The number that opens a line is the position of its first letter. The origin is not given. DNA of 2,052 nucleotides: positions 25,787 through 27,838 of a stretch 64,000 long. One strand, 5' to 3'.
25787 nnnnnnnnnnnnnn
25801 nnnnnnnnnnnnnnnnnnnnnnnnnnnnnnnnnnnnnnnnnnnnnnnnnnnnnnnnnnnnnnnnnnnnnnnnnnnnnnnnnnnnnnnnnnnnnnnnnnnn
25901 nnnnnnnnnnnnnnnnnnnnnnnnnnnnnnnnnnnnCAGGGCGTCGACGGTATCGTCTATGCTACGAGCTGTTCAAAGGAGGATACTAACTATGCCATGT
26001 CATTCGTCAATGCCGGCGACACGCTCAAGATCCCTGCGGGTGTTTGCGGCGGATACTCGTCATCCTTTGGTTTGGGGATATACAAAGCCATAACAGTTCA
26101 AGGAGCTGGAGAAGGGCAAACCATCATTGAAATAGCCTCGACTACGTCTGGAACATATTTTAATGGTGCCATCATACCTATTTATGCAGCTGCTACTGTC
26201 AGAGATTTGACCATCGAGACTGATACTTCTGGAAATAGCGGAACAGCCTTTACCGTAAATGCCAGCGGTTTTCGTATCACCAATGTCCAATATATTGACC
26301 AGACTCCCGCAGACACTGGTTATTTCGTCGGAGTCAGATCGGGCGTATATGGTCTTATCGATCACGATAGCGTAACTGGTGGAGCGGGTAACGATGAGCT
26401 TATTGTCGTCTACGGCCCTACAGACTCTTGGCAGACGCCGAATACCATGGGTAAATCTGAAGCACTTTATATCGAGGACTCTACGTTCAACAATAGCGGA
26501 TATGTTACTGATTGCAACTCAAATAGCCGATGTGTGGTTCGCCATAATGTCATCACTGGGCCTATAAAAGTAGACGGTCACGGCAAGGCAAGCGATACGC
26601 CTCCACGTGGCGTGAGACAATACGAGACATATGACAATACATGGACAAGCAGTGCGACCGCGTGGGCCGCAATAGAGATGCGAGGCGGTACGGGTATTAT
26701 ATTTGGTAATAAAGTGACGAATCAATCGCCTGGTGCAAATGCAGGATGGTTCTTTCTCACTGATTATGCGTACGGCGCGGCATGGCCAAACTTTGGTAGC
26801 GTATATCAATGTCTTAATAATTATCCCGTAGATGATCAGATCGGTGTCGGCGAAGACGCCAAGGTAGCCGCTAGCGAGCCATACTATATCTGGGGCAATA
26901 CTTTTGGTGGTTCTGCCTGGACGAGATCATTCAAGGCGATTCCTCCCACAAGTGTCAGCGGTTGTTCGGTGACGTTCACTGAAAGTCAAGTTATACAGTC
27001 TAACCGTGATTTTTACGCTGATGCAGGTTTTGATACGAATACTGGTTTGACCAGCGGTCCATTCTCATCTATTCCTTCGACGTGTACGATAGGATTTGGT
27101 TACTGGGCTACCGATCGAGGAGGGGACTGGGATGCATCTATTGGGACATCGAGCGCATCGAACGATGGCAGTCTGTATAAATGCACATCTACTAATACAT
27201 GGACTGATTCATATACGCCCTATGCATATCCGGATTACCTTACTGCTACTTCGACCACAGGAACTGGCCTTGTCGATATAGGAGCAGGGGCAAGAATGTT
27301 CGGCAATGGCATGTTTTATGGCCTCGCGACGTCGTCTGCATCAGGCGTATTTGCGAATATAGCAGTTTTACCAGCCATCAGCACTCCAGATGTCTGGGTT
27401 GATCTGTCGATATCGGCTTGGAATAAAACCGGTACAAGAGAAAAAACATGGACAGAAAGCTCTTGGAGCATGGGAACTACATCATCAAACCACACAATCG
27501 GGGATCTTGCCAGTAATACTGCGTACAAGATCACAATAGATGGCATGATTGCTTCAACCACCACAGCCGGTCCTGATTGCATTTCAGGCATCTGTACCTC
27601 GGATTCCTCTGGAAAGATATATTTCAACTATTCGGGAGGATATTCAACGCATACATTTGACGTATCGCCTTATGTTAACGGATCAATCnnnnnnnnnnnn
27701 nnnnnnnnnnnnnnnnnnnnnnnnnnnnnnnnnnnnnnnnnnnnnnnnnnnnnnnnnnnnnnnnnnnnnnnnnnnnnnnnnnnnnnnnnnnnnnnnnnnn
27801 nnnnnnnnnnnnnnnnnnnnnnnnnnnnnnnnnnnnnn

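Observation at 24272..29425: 5.15-kb giant surface protein with beta-helix, Ig-like repeats, an 11-residue glycine run and tandem C-terminal peptidoglycan-binding domains, flanked by tRNA clusters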

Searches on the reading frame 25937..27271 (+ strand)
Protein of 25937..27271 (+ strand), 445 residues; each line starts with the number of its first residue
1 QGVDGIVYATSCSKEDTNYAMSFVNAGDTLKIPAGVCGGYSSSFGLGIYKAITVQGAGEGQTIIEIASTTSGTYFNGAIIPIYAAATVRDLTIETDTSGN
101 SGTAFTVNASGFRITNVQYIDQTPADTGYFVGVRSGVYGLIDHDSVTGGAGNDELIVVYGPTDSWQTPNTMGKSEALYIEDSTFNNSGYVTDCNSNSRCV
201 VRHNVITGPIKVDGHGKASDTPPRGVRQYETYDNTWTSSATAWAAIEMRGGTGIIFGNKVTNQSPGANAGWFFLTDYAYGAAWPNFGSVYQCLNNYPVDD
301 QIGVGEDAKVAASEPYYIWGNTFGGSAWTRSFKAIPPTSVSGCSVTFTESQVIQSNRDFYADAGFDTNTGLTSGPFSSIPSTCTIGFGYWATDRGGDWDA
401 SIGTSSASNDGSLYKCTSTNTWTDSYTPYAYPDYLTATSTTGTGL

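Call 18: search_solved_structures(query=A1, max_evalue=10)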
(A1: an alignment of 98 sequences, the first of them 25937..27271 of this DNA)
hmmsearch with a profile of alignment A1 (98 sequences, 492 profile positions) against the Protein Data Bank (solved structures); distinct sequences matched with E-value up to 10: 7.
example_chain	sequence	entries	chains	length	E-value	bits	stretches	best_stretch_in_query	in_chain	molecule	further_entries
2pyg_A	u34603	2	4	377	3.5e-05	25.7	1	41-116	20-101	Poly(beta-D-mannuronate) C5 epimerase 4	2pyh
5lw3_A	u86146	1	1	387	4.9e-05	25.2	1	42-127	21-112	Poly(beta-D-mannuronate) C5 epimerase 6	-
8xfq_A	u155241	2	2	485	0.0026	19.5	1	40-115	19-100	mannuronan 5-epimerase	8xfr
8ja4_A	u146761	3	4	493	0.0027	19.5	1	40-115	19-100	mannuronan 5-epimerase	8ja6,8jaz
7u1j_A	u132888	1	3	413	0.097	14.3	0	48-102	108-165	Convicilin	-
7u1h_A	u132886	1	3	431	0.92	11.1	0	49-70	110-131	Allergen Len c 1.0101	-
9pz4_A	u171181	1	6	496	1.1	10.9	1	409-449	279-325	homogentisate 1,2-dioxygenase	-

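Call 19: search_protein_families(library=pfam, proteins=[window:25937-27271:+], max_evalue=1)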
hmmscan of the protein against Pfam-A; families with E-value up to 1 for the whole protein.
window:25937-27271:+ (445 aa): 0 families

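Call 21: predict_structure(alignment_id=A1)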
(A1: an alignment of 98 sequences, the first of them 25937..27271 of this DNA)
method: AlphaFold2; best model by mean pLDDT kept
length: 445 residues; sequences in the alignment: 98
mean_pLDDT: 93.6   pTM: 0.93
mean pLDDT of the five models: 93.6, 92.9, 92.8, 92.8, 92.4
residues with pLDDT >= 90: 391; 70-90: 34; 50-70: 12; < 50: 8
segments of 3 or more residues with pLDDT < 50: 439-445
pLDDT, mean of each block of 10 residues (from residue 1): 86 98 97 97 96 98 97 88 98 95 96 98 89 98 97 96 96 98 97 98 97 97 97 96 96 98 69 96 96 95 93 97 96 94 93 98 97 97 98 91 73 97 97 78 36
secondary structure, 60 per line:
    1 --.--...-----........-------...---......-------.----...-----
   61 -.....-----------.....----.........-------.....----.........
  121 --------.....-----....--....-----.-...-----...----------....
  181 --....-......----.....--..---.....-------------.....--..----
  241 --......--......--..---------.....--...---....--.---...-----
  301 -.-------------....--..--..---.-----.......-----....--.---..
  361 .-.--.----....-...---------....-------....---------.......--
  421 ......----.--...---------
elements in order: E6-8 H14-21 E29-31 E35-40 E53-55 E62-66 E78-82 E87-95 E103-107 E112-120 E129-133 E139-142 E145-148 E156-158 E177-180 E183-186 E188-193 E198-202 E210-214 E228-232 E243-248 E251-256 E270-274 E316-319 H337-343 H349-352 E359-361 E371-374 E388-391 E412-418 E421-426

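Call 23: fold_search(model_id=the predicted structure, library=pdb)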
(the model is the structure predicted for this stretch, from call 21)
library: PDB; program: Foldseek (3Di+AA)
matches with E <= 10: 296; with E <= 0.001: 6
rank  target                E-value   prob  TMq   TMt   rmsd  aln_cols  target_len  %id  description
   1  7o78_A                8.6e-05  1.00  0.33  0.31   7.9       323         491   13  Structure of the PL6 family chondroitinase B from Pseudopedobacter saltans, Pedsa3807 (released 2021-07-28)
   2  6kfn                  9.0e-05  1.00  0.33  0.46   8.1       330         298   13  Crystal structure of alginate lyase from Paenibacillus sp. str. FPU-7 (released 2019-10-30)
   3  7o78_B                2.1e-04  1.00  0.35  0.32   7.1       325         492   13  Structure of the PL6 family chondroitinase B from Pseudopedobacter saltans, Pedsa3807 (released 2021-07-28)
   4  1gq8                  2.6e-04  1.00  0.34  0.45  10.9       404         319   13  Pectin methylesterase from Carrot (released 2002-04-18)
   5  7o79                  9.5e-04  1.00  0.37  0.39   5.5       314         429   12  Structure of the PL6 family polysaccharide lyase Pedsa3628 from Pseudopedobacter saltans (released 2021-07-28)
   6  8jaz_A                9.9e-04  1.00  0.36  0.34   8.8       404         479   14  Structure of the alginate epimerase/lyase complexed with di-mannuronic acid (released 2024-05-08)
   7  6k0p_A                1.1e-03  1.00  0.34  0.28  12.0       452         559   14  Catalytic domain of GH87 alpha-1,3-glucanase D1045A in complex with nigerose (released 2019-12-25)
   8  6k0q_A                1.2e-03  1.00  0.36  0.30  11.1       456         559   14  Catalytic domain of GH87 alpha-1,3-glucanase D1068A in complex with nigerose (released 2019-12-25)
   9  1ofm_A                1.3e-03  1.00  0.33  0.31   9.8       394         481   11  CRYSTAL STRUCTURE OF CHONDROITINASE B COMPLEXED TO CHONDROITIN 4-SULFATE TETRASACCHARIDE (released 2004-04-19)
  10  6k0v_A                1.4e-03  0.99  0.34  0.28  11.1       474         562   14  Catalytic domain of GH87 alpha-1,3-glucanase D1069A in complex with tetrasaccharides (released 2019-12-25)
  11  5zru_A                1.4e-03  0.77  0.20  0.17  13.7       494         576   11  Crystal structure of Agl-KA catalytic domain (released 2019-10-23)
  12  6k0s_A                1.5e-03  0.99  0.33  0.28  12.4       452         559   14  Catalytic domain of GH87 alpha-1,3-glucanase D1069A in complex with nigerose (released 2019-12-25)
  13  1dbg_A                1.6e-03  1.00  0.39  0.37  10.4       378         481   13  CRYSTAL STRUCTURE OF CHONDROITINASE B (released 2000-01-12)
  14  7o7t                  1.6e-03  0.96  0.26  0.18  18.4       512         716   11  Structure of the PL6 family alginate lyase Patl3640 from Pseudoalteromonas atlantica T6c in complex with 4-deoxy-L-eryth (released 2021-07-28)
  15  1xg2_A                1.7e-03  1.00  0.28  0.37  11.9       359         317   11  Crystal structure of the complex between pectin methylesterase and its inhibitor protein (released 2005-03-22)
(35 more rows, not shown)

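Call 56: search_protein_representatives(alignment_id=A1)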
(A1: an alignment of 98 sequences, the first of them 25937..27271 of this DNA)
Query: 98 sequences, 492 profile positions. Proteins with E-value up to 0.001 (for the whole library): 9682; up to 1e-10: 6683; up to 1e-30: 2574. The best 150 are listed.
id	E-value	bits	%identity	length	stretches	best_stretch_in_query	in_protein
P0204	1.5e-298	1006.5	-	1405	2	24-454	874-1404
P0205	9.2e-226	766.5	-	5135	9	30-383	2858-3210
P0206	1.7e-193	660.0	-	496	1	11-456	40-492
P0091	1.7e-190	650.1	-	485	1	28-454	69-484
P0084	2.7e-185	633.0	-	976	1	29-460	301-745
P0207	3.0e-180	616.4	-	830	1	8-464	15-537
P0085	4.6e-180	615.8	-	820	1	27-455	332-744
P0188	1.6e-179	614.0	-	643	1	26-464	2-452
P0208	2.7e-178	609.9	-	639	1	30-473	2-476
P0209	5.5e-178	608.9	-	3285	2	24-459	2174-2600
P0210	2.2e-175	600.3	-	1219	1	28-459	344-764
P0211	2.2e-174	597.0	-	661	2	12-366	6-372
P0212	8.6e-174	595.1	-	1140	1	29-460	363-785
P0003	1.1e-171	588.1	-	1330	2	29-460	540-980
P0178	6.8e-171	585.5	-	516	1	66-465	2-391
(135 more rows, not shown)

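Call 57: search_protein_families(library=ncbifam, proteins=[window:25937-27271:+, P0206], max_evalue=0.1)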
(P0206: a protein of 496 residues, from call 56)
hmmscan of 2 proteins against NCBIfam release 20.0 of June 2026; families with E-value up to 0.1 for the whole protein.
window:25937-27271:+ (445 aa): 0 families

P0206 (496 aa): 2 families
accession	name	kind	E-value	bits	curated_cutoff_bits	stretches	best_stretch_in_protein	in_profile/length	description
TIGR03805.1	beta_helix_1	subfamily_domain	8.1e-05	21.8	141.5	1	74-150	3-76/314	parallel beta-helix domain-containing protein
TIGR04247.1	NosD_copper_fam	subfamily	0.0049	15.5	300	1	73-178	2-100/377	nitrous oxide reductase family maturation protein NosD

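Call 58: search_protein_families(library=phrogs, proteins=[window:25937-27271:+], max_evalue=0.01)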
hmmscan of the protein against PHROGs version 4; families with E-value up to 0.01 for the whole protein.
window:25937-27271:+ (445 aa): 0 families

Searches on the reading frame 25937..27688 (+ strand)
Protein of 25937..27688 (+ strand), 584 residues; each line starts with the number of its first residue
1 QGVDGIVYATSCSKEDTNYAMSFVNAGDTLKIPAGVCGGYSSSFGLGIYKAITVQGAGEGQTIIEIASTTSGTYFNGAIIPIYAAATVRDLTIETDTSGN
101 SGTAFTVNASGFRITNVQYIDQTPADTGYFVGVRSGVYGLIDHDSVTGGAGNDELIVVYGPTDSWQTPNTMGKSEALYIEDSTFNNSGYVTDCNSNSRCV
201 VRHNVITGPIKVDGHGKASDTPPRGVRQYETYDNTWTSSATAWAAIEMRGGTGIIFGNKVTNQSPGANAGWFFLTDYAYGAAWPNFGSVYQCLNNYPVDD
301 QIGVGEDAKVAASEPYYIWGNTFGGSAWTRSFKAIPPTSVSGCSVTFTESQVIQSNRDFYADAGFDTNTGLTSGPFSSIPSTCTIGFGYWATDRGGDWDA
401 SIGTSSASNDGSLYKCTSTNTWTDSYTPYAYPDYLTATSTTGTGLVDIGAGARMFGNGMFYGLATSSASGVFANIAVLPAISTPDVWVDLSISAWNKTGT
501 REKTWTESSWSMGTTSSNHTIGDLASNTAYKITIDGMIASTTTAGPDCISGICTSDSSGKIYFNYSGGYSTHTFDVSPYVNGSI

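Call 13: find_homologous_proteins(query=window:25937-27688:+)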
Query window:25937-27688:+ (584 aa): 162 proteins with E <= 0.001 among 8000 candidates; the best 120 are listed.
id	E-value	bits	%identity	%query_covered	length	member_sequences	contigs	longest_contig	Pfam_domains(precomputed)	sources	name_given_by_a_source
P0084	1.2e-140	488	55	73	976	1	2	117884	PF07953.21,PF13385.14,PF01471.24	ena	-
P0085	1.4e-106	376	45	76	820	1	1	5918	PF07953.21,PF00404.25,PF13385.14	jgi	jgi:hypothetical protein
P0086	3.0e-104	368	53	57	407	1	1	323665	-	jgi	jgi:hypothetical protein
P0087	8.7e-104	366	52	61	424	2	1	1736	-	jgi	jgi:hypothetical protein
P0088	2.6e-103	365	50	60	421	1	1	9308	-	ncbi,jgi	jgi:hypothetical protein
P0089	3.6e-103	364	54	60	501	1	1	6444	-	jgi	-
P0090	4.0e-103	364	50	61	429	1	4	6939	-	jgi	jgi:hypothetical protein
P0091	4.5e-103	364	47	73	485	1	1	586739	-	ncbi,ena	-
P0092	1.4e-102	362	46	74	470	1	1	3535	-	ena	-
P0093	2.6e-102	361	48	70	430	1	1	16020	-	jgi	jgi:hypothetical protein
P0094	9.7e-102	360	50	61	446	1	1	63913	-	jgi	jgi:hypothetical protein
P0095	6.0e-101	357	51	61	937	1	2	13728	-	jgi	-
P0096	1.0e-100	356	46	73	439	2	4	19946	-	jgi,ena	jgi:hypothetical protein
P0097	8.6e-98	346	54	54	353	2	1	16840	-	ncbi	ncbi:MAG: hypothetical protein AB7I50_08295 [Vicinamibacterales bacterium]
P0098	1.3e-97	346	45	73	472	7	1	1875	-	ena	-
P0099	1.6e-97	346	45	73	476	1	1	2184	PF22842.4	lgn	-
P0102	1.7e-96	342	46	76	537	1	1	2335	PF13229.13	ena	-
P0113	2.6e-92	328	47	61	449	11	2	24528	-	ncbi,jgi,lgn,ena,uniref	ncbi:hypothetical protein [Luteitalea sp.]|jgi:hypothetical protein|uniref:hypothetical protein n=1 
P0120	4.8e-91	324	43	75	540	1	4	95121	-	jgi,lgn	jgi:MYXO-CTERM domain-containing protein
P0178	2.9e-80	289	46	67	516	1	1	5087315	-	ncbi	ncbi:MAG: hypothetical protein QM790_04230 [Nibricoccus sp.]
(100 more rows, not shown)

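Call 19: search_protein_families(library=pfam, proteins=[P0099, P0102, P0113, P0120, P0084], max_evalue=1)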
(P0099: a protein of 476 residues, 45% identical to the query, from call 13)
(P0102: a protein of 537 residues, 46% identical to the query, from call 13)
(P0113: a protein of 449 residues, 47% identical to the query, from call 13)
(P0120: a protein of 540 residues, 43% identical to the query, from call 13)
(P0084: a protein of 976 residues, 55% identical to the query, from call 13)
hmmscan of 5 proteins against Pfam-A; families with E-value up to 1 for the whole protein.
P0099 (476 aa): 0 families

P0102 (537 aa): 1 family
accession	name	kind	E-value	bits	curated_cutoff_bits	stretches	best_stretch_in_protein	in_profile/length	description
PF13229.12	Beta_helix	-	1.5e-06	28.4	25.9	1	120-224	49-140/158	Right handed beta helix region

P0113 (449 aa): 1 family
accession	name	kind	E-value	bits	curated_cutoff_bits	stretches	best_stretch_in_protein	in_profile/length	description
PF13229.12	Beta_helix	-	0.0017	18.4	25.9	1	131-256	11-115/158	Right handed beta helix region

P0120 (540 aa): 1 family
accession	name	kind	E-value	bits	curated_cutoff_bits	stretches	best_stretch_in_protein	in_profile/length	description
PF24845.1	DUF7721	-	0.42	11.7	27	0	369-419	32-82/84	Domain of unknown function (DUF7721)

P0084 (976 aa): 4 families
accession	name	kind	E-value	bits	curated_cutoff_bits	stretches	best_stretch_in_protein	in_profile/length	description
PF13385.13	Laminin_G_3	-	1.4e-20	74.4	27.6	1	100-251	2-150/151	Concanavalin A-like lectin/glucanases superfamily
PF01471.23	PG_binding_1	-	2.7e-16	59.9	23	2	824-875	2-53/57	Putative peptidoglycan binding domain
PF07953.20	Toxin_R_bind_N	-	1.1e-08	35.5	23.8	1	67-246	2-191/191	Clostridium neurotoxin, N-terminal receptor binding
PF10803.13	GerPB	-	0.91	10.1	30.5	0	363-382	32-51/52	Spore germination GerPB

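Call 48: find_encoding_contigs(protein=P0178, flank=8000, max_places=1)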
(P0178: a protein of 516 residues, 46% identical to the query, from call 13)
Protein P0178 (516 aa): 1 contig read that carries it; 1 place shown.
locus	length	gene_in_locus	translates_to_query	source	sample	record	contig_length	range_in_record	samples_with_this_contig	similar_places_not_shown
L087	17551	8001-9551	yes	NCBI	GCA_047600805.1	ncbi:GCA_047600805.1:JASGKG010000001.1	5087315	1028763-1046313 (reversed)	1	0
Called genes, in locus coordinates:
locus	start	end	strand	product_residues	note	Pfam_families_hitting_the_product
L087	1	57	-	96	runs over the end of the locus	PF14026:SCO4226-like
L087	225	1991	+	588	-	PF00486:Trans_reg_C, PF00515:TPR_1 (faint), PF07719:TPR_2 (faint), PF17874:TPR_MalT (faint), PF13424:TPR_12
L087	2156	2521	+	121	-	PF00072:Response_reg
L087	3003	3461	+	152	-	PF01152:Bac_globin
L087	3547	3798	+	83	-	-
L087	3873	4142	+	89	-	-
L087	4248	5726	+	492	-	PF04542:Sigma70_r2 (weak), PF04545:Sigma70_r4, PF08281:Sigma70_r4_2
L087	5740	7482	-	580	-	PF02776:TPP_enzyme_N, PF16582:TPP_enzyme_M_2, PF02775:TPP_enzyme_C (weak)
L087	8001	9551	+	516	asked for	-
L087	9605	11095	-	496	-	PF04295:GD_AH_second, PF20629:GD_AH_C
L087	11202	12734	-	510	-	PF01232:Mannitol_dh, PF08125:Mannitol_dh_C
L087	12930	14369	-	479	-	PF00425:Chorismate_bind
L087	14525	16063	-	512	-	PF00133:tRNA-synt_1, PF01406:tRNA-synt_1e, PF01921:tRNA-synt_1f (faint), PF09334:tRNA-synt_1g, PF00133:tRNA-synt_1 (weak), PF09334:tRNA-synt_1g, PF00133:tRNA-synt_1, PF01406:tRNA-synt_1e (weak)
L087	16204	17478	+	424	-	PF07730:HisKA_3, PF02518:HATPase_c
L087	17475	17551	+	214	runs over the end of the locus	PF00072:Response_reg, PF00196:GerE, PF04545:Sigma70_r4 (weak), PF08281:Sigma70_r4_2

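Call 49: find_encoding_contigs(protein=P0091, flank=8000, max_places=1)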
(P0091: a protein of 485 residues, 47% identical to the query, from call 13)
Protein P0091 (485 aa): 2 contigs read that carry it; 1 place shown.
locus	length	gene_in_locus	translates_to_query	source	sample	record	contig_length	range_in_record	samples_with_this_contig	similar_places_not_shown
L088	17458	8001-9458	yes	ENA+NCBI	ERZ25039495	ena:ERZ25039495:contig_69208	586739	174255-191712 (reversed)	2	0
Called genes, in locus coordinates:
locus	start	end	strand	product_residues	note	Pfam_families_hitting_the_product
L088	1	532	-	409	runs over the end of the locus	PF04321:RmlD_sub_bind, PF01073:3Beta_HSD, PF01370:Epimerase, PF13460:NAD_binding_10, PF16363:GDP_Man_Dehyd, PF02719:Polysacc_synt_2 (weak)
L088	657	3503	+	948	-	PF08281:Sigma70_r4_2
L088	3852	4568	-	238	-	PF10568:Tom37, PF13417:GST_N_3 (weak), PF17172:GST_N_4, PF17171:GST_C_6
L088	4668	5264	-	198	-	PF08281:Sigma70_r4_2, PF00196:GerE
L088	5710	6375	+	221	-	PF14319:Zn_Tnp_IS91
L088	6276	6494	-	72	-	-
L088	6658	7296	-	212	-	-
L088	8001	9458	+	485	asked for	-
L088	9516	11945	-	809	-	-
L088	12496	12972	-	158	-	-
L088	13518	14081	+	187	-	-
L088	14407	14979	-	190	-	PF04986:Y2_Tnp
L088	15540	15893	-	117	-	-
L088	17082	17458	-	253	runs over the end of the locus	-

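Call 50: find_encoding_contigs(protein=P0084, flank=8000, max_places=1)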
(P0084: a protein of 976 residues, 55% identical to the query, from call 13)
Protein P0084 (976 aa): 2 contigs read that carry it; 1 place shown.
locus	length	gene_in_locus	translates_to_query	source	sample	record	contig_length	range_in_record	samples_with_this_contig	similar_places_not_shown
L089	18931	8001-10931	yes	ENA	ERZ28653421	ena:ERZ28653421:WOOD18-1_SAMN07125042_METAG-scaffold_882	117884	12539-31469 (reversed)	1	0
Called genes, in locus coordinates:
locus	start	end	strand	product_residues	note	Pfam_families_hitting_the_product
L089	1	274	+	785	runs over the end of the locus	PF01820:Dala_Dala_lig_N, PF02655:ATP-grasp_3 (faint), PF07478:Dala_Dala_lig_C, PF01820:Dala_Dala_lig_N, PF07478:Dala_Dala_lig_C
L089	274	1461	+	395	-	PF01168:Ala_racemase_N, PF00842:Ala_racemase_C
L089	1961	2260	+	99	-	-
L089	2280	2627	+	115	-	-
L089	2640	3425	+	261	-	-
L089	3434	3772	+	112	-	-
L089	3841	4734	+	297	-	PF00892:EamA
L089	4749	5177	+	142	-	PF00892:EamA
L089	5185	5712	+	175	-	PF00857:Isochorismatase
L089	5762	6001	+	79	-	-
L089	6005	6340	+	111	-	-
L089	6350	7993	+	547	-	PF02776:TPP_enzyme_N, PF00205:TPP_enzyme_M, PF02775:TPP_enzyme_C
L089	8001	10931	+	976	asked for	PF07953:Toxin_R_bind_N, PF13385:Laminin_G_3, PF01471:PG_binding_1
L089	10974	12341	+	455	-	PF00171:Aldedh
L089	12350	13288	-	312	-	PF01745:IPT, PF01715:IPPT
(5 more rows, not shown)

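Call 57: search_protein_families(library=ncbifam, proteins=[P0113, P0091, P0120], max_evalue=0.1)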
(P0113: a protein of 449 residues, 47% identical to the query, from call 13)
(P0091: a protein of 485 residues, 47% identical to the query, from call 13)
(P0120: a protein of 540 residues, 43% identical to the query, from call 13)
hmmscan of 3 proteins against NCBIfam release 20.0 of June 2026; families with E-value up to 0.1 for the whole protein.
P0113 (449 aa): 1 family
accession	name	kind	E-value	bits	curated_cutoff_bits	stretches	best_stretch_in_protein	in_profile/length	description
TIGR04247.1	NosD_copper_fam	subfamily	0.0068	15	300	0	60-189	2-120/377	nitrous oxide reductase family maturation protein NosD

P0091 (485 aa): 0 families

P0120 (540 aa): 4 families
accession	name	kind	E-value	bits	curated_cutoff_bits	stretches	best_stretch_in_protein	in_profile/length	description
TIGR03901.2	MYXO-CTERM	domain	4.6e-06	26.9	20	1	500-528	2-32/34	MYXO-CTERM sorting domain-containing protein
NF045638.1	Mrt_dep_phytase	exception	1.7e-05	23.7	440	1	468-528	361-428/430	myxosortase-dependent phytase-like phosphatase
TIGR03805.1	beta_helix_1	subfamily_domain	0.0063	15.6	141.5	1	46-126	3-79/314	parallel beta-helix domain-containing protein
TIGR03382.1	GC_trans_RRR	domain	0.0095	16.6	15.85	1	501-528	1-27/27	MYXO-CTERM sorting domain-containing protein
